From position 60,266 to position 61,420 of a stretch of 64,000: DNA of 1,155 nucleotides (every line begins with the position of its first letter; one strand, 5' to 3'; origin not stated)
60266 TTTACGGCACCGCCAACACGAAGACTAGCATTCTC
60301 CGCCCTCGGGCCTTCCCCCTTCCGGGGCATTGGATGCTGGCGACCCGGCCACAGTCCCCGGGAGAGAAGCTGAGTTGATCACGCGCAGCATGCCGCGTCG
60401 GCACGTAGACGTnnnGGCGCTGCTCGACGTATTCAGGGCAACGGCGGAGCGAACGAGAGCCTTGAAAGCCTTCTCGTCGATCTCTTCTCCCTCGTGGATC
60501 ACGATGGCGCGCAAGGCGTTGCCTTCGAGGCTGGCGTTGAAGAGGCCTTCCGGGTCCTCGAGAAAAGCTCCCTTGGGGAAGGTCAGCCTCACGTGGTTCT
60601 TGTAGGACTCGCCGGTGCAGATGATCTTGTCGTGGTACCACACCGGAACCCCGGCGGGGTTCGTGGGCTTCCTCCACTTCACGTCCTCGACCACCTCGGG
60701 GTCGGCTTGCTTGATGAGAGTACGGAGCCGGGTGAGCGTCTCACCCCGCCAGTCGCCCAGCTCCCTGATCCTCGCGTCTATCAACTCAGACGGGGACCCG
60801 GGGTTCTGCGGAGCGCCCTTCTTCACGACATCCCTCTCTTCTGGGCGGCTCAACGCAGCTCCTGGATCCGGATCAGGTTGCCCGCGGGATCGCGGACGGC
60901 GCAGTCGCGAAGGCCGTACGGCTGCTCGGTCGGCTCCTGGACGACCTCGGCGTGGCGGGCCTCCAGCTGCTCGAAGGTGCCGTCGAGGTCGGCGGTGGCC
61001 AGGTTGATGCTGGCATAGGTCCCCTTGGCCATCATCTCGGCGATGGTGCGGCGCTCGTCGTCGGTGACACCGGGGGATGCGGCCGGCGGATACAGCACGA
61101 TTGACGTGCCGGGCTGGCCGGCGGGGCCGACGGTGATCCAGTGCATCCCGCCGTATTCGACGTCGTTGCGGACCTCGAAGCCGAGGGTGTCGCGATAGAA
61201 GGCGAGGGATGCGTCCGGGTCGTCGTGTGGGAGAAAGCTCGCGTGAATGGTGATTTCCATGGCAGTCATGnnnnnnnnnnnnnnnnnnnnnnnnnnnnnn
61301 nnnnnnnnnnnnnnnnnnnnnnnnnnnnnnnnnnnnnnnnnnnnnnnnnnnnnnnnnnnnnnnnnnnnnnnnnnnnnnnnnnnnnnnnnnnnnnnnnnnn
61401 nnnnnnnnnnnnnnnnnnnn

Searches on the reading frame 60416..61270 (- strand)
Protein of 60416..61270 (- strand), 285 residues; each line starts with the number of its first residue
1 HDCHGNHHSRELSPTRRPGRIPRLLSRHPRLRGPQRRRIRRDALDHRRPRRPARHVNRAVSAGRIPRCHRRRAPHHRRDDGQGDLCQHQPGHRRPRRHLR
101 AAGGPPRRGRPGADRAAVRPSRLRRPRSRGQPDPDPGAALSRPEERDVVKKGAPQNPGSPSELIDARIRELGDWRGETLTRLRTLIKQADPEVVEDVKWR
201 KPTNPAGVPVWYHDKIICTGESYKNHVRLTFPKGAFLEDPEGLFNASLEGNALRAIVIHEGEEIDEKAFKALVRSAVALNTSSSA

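Call 16: search_protein_families(library=pfam, proteins=[window:60416-61270:-], max_evalue=0.01)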
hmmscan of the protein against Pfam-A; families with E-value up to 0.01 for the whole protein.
window:60416-61270:- (285 aa): 1 family
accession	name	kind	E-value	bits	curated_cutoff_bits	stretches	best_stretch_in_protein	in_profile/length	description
PF08818.16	DUF1801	-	7e-22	78.1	27.2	1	175-277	1-85/85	Domain of unknown function (DU1801)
